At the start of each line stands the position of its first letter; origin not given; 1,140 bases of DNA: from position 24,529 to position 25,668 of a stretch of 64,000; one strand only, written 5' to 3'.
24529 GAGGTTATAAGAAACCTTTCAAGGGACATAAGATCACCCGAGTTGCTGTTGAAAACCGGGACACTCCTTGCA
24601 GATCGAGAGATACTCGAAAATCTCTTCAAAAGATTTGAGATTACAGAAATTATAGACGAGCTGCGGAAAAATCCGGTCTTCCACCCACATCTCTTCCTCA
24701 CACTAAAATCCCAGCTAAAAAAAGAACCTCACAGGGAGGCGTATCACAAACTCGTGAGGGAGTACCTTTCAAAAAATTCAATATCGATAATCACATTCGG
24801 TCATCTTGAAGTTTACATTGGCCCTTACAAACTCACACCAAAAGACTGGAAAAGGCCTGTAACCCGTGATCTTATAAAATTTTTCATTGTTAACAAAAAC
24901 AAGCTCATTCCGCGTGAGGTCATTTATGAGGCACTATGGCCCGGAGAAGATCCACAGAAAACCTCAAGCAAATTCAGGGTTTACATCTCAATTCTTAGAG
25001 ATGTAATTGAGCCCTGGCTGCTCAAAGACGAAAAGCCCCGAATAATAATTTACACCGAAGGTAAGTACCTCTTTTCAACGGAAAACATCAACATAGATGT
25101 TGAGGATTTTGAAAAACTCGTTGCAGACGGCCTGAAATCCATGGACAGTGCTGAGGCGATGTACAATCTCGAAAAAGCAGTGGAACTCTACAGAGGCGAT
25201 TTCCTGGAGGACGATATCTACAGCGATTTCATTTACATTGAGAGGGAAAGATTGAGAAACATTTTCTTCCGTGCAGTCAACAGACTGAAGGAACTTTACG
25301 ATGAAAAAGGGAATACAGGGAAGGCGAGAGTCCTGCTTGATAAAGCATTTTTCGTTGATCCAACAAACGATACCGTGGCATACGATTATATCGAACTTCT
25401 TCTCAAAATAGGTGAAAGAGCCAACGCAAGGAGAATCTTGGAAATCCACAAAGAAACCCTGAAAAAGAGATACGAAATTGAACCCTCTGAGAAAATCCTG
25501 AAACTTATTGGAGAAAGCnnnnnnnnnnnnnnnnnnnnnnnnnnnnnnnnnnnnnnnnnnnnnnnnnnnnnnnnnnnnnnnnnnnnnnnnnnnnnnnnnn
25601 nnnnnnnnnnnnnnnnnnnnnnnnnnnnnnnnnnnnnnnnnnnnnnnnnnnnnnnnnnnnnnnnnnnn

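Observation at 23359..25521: Inverted-architecture SARP: N-terminal TPR array followed by a C-terminal OmpR-type winged helix + BTAD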

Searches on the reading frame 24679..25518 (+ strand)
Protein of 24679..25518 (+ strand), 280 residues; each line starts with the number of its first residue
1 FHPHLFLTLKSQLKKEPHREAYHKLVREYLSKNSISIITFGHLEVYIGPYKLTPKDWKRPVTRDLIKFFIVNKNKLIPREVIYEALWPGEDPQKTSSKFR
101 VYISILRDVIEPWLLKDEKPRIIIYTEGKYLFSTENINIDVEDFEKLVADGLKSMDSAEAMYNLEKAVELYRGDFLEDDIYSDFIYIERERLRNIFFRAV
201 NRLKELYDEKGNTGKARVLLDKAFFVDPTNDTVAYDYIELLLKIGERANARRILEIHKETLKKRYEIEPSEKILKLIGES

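Call 31: search_protein_representatives(protein=window:24679-25518:+)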
Query: 280 residues. Proteins with E-value up to 0.001 (for the whole library): 15883; up to 1e-10: 3562; up to 1e-30: 4. The best 150 are listed.
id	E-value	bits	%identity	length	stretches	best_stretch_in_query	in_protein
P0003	7.1e-106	370.6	59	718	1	1-277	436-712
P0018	2.4e-62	227.9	39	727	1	1-279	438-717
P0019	1.0e-48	183.1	36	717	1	18-278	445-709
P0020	5.8e-46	174.1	37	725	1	3-274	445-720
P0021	5.2e-28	115.2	31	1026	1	33-276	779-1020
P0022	5.8e-28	115.1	32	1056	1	33-274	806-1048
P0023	6.8e-28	114.9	33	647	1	37-273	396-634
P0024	2.6e-27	113.0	30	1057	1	35-278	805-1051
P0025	4.6e-26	108.9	29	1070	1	34-276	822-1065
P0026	1.0e-25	107.7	28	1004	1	34-279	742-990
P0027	1.7e-25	107.0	29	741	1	38-276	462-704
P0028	1.7e-25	107.0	28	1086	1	34-274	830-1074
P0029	2.1e-25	106.7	30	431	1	29-272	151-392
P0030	2.1e-25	106.7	35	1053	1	34-273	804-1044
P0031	2.3e-25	106.6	30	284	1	35-270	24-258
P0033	2.8e-25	106.3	28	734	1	32-263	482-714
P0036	8.8e-25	104.7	31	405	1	35-276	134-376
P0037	1.0e-24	104.4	26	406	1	35-277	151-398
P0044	5.2e-24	102.1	29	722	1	12-278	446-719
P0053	3.1e-23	99.6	23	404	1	36-275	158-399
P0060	5.5e-23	98.8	30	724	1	30-279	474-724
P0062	7.2e-23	98.4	32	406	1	32-258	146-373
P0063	7.3e-23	98.4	28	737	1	9-277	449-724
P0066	8.5e-23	98.1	32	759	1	32-277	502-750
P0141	3.9e-21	92.7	28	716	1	31-273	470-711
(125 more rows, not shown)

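Call 32: search_protein_families(library=pfam, proteins=[P0018, P0019, P0020, P0027, P0033, P0044, P0060, P0063, P0066, P0141], max_evalue=0.0001)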
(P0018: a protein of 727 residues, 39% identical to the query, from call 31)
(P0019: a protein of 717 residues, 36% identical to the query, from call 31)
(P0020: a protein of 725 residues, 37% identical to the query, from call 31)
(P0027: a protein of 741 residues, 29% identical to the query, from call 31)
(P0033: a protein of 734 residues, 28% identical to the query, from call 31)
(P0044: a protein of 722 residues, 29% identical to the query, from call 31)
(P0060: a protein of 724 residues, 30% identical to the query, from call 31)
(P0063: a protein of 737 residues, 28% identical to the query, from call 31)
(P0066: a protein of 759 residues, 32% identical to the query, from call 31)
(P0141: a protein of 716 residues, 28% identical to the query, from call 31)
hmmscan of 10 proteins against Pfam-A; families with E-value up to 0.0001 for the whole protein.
P0018 (727 aa): 11 families
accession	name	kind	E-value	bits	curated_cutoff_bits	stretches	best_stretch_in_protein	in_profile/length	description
PF03704.23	BTAD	-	9.8e-17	62.1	22.1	1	575-716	1-143/146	Bacterial transcriptional activator domain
PF13424.12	TPR_12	-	2e-16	60.4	30.1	2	112-180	6-76/77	Tetratricopeptide repeat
PF14559.12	TPR_19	-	1.4e-12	48.1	25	0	92-150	11-66/68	Tetratricopeptide repeat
PF17874.7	TPR_MalT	-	3.6e-11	43.4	45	1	22-295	26-307/336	MalT-like TPR region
PF07719.23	TPR_2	-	1.4e-10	40.9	27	0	110-139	2-31/34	Tetratricopeptide repeat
PF13428.12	TPR_14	-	2.5e-10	40.4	23.5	0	111-150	3-42/44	Tetratricopeptide repeat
PF13181.12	TPR_8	-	2.1e-07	31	25.7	0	111-140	3-32/34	Tetratricopeptide repeat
PF07721.20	TPR_4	-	2.9e-07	30.9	27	0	111-134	3-26/26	Tetratricopeptide repeat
PF13374.12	TPR_10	-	2.1e-06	28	27.5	0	111-140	4-33/42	Tetratricopeptide repeat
PF00515.34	TPR_1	-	3.9e-06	26.9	27.8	0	111-137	3-29/34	Tetratricopeptide repeat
PF00486.34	Trans_reg_C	-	4.5e-06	27.1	26.2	1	501-549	12-59/77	Transcriptional regulatory protein, C terminal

P0019 (717 aa): 10 families
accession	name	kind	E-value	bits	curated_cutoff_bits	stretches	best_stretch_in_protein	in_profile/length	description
PF03704.23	BTAD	-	1.2e-18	68.3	22.1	1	567-710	1-144/146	Bacterial transcriptional activator domain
PF13424.12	TPR_12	-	3e-14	53.4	30.1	0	147-215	3-73/77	Tetratricopeptide repeat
PF13181.12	TPR_8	-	3.1e-09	36.7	25.7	0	266-294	1-29/34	Tetratricopeptide repeat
PF07719.23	TPR_2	-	9.2e-09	35.2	27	0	576-603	5-32/34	Tetratricopeptide repeat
PF13428.12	TPR_14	-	7.5e-08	32.8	23.5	0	70-96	1-27/44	Tetratricopeptide repeat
PF13374.12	TPR_10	-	1.4e-07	31.7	27.5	0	148-179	3-34/42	Tetratricopeptide repeat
PF13432.12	TPR_16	-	2.2e-06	28.4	32.7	0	233-292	4-57/65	Tetratricopeptide repeat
PF00486.34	Trans_reg_C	-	6.5e-06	26.6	26.2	1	490-539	11-59/77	Transcriptional regulatory protein, C terminal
PF25058.1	ARM_TT21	-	1.7e-05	25.2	27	0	185-255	55-123/155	Tetratricopeptide repeat protein 21 ARM repeat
PF14559.12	TPR_19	-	2.3e-05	25.1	25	0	11-39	33-62/68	Tetratricopeptide repeat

P0020 (725 aa): 7 families
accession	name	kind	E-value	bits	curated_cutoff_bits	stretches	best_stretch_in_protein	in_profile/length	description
PF03704.23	BTAD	-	1.8e-15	58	22.1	1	580-715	1-136/146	Bacterial transcriptional activator domain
PF00486.34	Trans_reg_C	-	8.5e-07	29.4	26.2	1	503-552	11-59/77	Transcriptional regulatory protein, C terminal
PF07719.23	TPR_2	-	1.1e-06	28.7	27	0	42-67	1-26/34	Tetratricopeptide repeat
PF13432.12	TPR_16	-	2.2e-06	28.5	32.7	0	13-73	3-63/65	Tetratricopeptide repeat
PF13428.12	TPR_14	-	4.8e-06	27.2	23.5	0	42-83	1-42/44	Tetratricopeptide repeat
PF13174.12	TPR_6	-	6e-06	27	26.3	0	77-108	1-32/33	Tetratricopeptide repeat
PF13424.12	TPR_12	-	1.4e-05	25.6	30.1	0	76-140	3-71/77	Tetratricopeptide repeat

P0027 (741 aa): 9 families
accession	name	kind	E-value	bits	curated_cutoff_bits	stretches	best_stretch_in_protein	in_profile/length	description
PF03704.23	BTAD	-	1.8e-26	93.7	22.1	1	565-706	2-143/146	Bacterial transcriptional activator domain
PF07719.23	TPR_2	-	3.2e-18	64.7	27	0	204-232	2-30/34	Tetratricopeptide repeat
PF13424.12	TPR_12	-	2e-16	60.4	30.1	2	83-153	4-75/77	Tetratricopeptide repeat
PF14559.12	TPR_19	-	2.3e-09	37.9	25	0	638-685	4-51/68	Tetratricopeptide repeat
PF00515.34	TPR_1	-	5.2e-09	36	27.8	0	84-111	3-30/34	Tetratricopeptide repeat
PF13428.12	TPR_14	-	3.5e-08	33.8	23.5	0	626-661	2-37/44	Tetratricopeptide repeat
PF00486.34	Trans_reg_C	-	5.6e-06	26.8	26.2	1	484-541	8-69/77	Transcriptional regulatory protein, C terminal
PF12895.13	ANAPC3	-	1.2e-05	25.9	27.2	0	103-148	3-48/82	Anaphase-promoting complex, cyclosome, subunit 3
PF13181.12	TPR_8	-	2.5e-05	24.5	25.7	0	83-111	2-30/34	Tetratricopeptide repeat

P0033 (734 aa): 12 families
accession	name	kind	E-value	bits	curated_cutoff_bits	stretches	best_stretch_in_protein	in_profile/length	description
PF13424.12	TPR_12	-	1e-28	99.8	30.1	1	310-377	6-75/77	Tetratricopeptide repeat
PF00515.34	TPR_1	-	3.8e-13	49.1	27.8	1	186-213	2-29/34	Tetratricopeptide repeat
PF07719.23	TPR_2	-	1.1e-12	47.4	27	0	187-213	3-29/34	Tetratricopeptide repeat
PF03704.23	BTAD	-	3.8e-11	44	22.1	1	591-728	2-142/146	Bacterial transcriptional activator domain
PF13374.12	TPR_10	-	1.5e-10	41.2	27.5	0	185-215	2-32/42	Tetratricopeptide repeat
PF17874.7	TPR_MalT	-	3.1e-09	37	45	1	241-440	15-213/336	MalT-like TPR region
PF13176.12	TPR_7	-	5.3e-08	32.8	27.9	0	188-214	2-28/36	Tetratricopeptide repeat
PF13428.12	TPR_14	-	5.6e-07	30.1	23.5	0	649-689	2-42/44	Tetratricopeptide repeat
PF13432.12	TPR_16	-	7.6e-06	26.7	32.7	0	316-377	6-61/65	Tetratricopeptide repeat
PF00486.34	Trans_reg_C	-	1.1e-05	25.8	26.2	1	510-563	8-60/77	Transcriptional regulatory protein, C terminal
PF10602.15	RPN7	-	1.7e-05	25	29.6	0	294-380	23-106/174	26S proteasome subunit RPN7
PF17139.9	DUF5112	-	2e-05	24.6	29.4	1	25-138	1-105/266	Domain of unknown function (DUF5112)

P0044 (722 aa): 10 families
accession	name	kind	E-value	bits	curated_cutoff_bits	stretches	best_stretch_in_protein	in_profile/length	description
PF07719.23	TPR_2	-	1.5e-17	62.6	27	0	64-93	4-33/34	Tetratricopeptide repeat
PF13424.12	TPR_12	-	8.8e-15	55.1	30.1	0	43-89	26-73/77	Tetratricopeptide repeat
PF03704.23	BTAD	-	1.6e-14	55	22.1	1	577-720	1-144/146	Bacterial transcriptional activator domain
PF13428.12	TPR_14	-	9.3e-14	51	23.5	0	646-680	9-43/44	Tetratricopeptide repeat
PF14559.12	TPR_19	-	5.6e-09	36.6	25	0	72-124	2-51/68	Tetratricopeptide repeat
PF17874.7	TPR_MalT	-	7.6e-09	35.7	45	1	151-294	53-197/336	MalT-like TPR region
PF13181.12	TPR_8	-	1.5e-07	31.5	25.7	0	99-127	2-30/34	Tetratricopeptide repeat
PF00515.34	TPR_1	-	1.7e-06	28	27.8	0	101-127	4-30/34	Tetratricopeptide repeat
PF13374.12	TPR_10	-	2.5e-06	27.7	27.5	0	645-665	9-29/42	Tetratricopeptide repeat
PF13432.12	TPR_16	-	4.4e-06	27.5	32.7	0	34-93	4-63/65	Tetratricopeptide repeat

P0060 (724 aa): 11 families
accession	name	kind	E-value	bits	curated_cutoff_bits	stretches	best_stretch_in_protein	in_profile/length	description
PF13424.12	TPR_12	-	5.7e-34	116.6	30.1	4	303-370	7-76/77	Tetratricopeptide repeat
PF07719.23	TPR_2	-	7.8e-15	54.1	27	0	261-290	3-32/34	Tetratricopeptide repeat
PF00515.34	TPR_1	-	4.5e-13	48.8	27.8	0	259-289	1-31/34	Tetratricopeptide repeat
PF03704.23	BTAD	-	7.7e-12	46.2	22.1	1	584-722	1-142/146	Bacterial transcriptional activator domain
PF13374.12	TPR_10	-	1.1e-11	44.7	27.5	0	301-331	4-34/42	Tetratricopeptide repeat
PF17874.7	TPR_MalT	-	8.1e-11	42.2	45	0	275-332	96-155/336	MalT-like TPR region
PF13181.12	TPR_8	-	2.7e-10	40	25.7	0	303-331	5-33/34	Tetratricopeptide repeat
PF13428.12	TPR_14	-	2.4e-09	37.4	23.5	0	677-709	2-34/44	Tetratricopeptide repeat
PF13176.12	TPR_7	-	9.9e-09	35.1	27.9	0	303-335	3-35/36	Tetratricopeptide repeat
PF13432.12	TPR_16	-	2.4e-08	34.7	32.7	0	647-701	2-56/65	Tetratricopeptide repeat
PF00486.34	Trans_reg_C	-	5.3e-05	23.6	26.2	0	504-574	8-75/77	Transcriptional regulatory protein, C terminal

P0063 (737 aa): 11 families
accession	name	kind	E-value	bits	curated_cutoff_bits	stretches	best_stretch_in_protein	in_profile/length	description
PF03704.23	BTAD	-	6.3e-16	59.5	22.1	1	583-723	1-141/146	Bacterial transcriptional activator domain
PF13424.12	TPR_12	-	1.8e-13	50.9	30.1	2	67-135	3-76/77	Tetratricopeptide repeat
PF07719.23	TPR_2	-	1.6e-12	47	27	0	67-99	1-33/34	Tetratricopeptide repeat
PF13428.12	TPR_14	-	1.8e-10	40.8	23.5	0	69-101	3-35/44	Tetratricopeptide repeat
PF14559.12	TPR_19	-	1.6e-08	35.2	25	1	47-99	5-57/68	Tetratricopeptide repeat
PF13181.12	TPR_8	-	2.5e-07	30.7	25.7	0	67-96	1-30/34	Tetratricopeptide repeat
PF13432.12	TPR_16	-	3.9e-06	27.6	32.7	0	73-102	3-32/65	Tetratricopeptide repeat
PF13374.12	TPR_10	-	7.9e-06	26.2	27.5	0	69-97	4-32/42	Tetratricopeptide repeat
PF25058.1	ARM_TT21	-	8.5e-06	26.2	27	0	64-128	54-118/155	Tetratricopeptide repeat protein 21 ARM repeat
PF17874.7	TPR_MalT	-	1.5e-05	24.9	45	0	35-180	42-196/336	MalT-like TPR region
PF00486.34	Trans_reg_C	-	2.6e-05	24.7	26.2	0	507-555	12-59/77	Transcriptional regulatory protein, C terminal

P0066 (759 aa): 6 families
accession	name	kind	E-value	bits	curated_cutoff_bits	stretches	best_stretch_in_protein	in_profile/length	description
PF03704.23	BTAD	-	3.3e-27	96.1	22.1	1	609-754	1-146/146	Bacterial transcriptional activator domain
PF13185.12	GAF_2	-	3.2e-21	76.4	28.6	2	155-285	4-129/136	GAF domain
PF01590.32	GAF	-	1.3e-10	42.3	22.4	1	158-271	5-114/133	GAF domain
PF13492.12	GAF_3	-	1.7e-07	32.1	27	0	156-279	3-115/129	GAF domain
PF00486.34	Trans_reg_C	-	3.1e-07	30.8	26.2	1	533-590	11-67/77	Transcriptional regulatory protein, C terminal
PF13428.12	TPR_14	-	5.2e-06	27.1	23.5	0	675-712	6-43/44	Tetratricopeptide repeat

P0141 (716 aa): 12 families
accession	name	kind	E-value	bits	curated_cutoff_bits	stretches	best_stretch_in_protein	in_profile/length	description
PF13424.12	TPR_12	-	3.9e-36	123.5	30.1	4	177-248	3-76/77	Tetratricopeptide repeat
PF13374.12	TPR_10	-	2.4e-23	81.8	27.5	0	217-249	2-34/42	Tetratricopeptide repeat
PF00515.34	TPR_1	-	1.5e-18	66.2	27.8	0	178-204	2-28/34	Tetratricopeptide repeat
PF07719.23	TPR_2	-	2.5e-17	61.9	27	0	98-125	2-29/34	Tetratricopeptide repeat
PF13176.12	TPR_7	-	2.7e-16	58.6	27.9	0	262-285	4-29/36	Tetratricopeptide repeat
PF13181.12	TPR_8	-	1e-15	56.9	25.7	0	137-168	1-32/34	Tetratricopeptide repeat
PF17874.7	TPR_MalT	-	2.1e-12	47.4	45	1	182-393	6-217/336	MalT-like TPR region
PF03704.23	BTAD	-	3.6e-12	47.3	22.1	1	579-710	2-137/146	Bacterial transcriptional activator domain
PF13432.12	TPR_16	-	1.9e-09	38.3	32.7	1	103-161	3-54/65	Tetratricopeptide repeat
PF00486.34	Trans_reg_C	-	6.4e-08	33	26.2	1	500-564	9-71/77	Transcriptional regulatory protein, C terminal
PF13428.12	TPR_14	-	4.4e-07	30.4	23.5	0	138-168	2-32/44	Tetratricopeptide repeat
PF14559.12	TPR_19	-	1.1e-05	26.1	25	0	109-158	3-46/68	Tetratricopeptide repeat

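Call 33: list_cluster_members(proteins=[P0018, P0019, P0020, P0027, P0033, P0044, P0060, P0063, P0141, P0021])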
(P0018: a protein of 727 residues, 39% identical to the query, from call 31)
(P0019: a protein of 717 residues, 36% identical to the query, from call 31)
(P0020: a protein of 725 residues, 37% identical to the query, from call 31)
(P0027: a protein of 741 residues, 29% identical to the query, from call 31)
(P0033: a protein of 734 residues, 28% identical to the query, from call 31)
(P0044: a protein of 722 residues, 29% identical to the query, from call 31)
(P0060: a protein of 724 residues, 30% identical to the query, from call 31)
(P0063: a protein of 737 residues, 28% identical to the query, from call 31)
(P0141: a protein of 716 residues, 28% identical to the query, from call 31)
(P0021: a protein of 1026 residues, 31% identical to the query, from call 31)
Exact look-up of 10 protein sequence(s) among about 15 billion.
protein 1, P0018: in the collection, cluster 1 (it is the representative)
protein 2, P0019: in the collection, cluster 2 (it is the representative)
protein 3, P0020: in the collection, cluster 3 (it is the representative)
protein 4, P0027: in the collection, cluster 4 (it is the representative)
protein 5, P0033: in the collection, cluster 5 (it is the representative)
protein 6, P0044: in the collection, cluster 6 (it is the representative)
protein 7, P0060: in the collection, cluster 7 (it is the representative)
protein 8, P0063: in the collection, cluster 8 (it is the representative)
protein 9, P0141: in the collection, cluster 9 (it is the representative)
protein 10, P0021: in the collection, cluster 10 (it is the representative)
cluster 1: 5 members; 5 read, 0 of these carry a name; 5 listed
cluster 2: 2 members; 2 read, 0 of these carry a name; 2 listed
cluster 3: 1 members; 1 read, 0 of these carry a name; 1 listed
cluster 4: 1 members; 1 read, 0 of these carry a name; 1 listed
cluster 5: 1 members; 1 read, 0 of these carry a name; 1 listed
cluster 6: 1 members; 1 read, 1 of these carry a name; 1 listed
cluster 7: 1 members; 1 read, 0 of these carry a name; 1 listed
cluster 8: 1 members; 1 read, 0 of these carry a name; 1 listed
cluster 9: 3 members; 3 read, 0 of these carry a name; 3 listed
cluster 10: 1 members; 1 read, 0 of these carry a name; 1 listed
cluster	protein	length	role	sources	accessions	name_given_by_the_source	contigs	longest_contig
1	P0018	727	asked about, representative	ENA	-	-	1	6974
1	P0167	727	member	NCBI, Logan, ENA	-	-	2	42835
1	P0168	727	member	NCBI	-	-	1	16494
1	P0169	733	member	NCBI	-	-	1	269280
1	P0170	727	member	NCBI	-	-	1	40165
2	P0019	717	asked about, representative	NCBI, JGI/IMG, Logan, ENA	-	-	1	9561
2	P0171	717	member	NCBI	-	-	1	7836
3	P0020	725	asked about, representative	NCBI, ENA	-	-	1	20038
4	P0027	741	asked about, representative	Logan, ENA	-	-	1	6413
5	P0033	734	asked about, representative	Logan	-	-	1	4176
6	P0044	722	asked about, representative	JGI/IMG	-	two-component SAPR family response regulator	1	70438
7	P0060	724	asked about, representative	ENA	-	-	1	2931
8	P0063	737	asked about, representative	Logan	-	-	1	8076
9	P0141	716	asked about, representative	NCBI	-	-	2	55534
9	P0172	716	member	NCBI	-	-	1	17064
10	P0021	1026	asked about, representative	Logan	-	-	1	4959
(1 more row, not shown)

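Call 81: find_encoding_contigs(protein=P0169, flank=10000, max_places=2)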
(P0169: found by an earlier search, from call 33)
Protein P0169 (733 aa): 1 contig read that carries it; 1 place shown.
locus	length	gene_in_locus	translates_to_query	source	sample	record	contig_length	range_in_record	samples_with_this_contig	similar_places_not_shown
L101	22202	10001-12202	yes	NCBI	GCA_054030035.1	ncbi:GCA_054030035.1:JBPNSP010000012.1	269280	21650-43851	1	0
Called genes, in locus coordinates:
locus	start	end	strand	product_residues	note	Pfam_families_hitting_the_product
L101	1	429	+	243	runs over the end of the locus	PF13489:Methyltransf_23 (weak), PF13847:Methyltransf_31 (weak), PF08241:Methyltransf_11, PF08242:Methyltransf_12, PF13649:Methyltransf_25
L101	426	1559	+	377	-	PF01551:Peptidase_M23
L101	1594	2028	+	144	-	PF04343:DUF488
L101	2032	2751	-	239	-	PF02683:DsbD_TM, PF13386:DsbD_2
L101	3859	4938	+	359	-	PF01939:NucS_C (faint)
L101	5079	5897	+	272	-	PF11276:DUF3078 (weak)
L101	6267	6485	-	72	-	-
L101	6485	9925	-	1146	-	PF08309:LVIVD (faint)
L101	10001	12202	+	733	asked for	PF00515:TPR_1 (faint), PF07719:TPR_2 (faint), PF07721:TPR_4 (faint), PF13374:TPR_10 (faint), PF13428:TPR_14 (faint), PF17874:TPR_MalT, PF13424:TPR_12, PF03704:BTAD, +3 more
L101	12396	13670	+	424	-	-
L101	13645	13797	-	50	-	-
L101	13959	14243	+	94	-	-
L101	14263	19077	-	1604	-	PF17957:Big_7 (faint)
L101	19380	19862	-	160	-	PF00578:AhpC-TSA, PF08534:Redoxin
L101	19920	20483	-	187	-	PF00578:AhpC-TSA, PF08534:Redoxin, PF10417:1-cysPrx_C (weak)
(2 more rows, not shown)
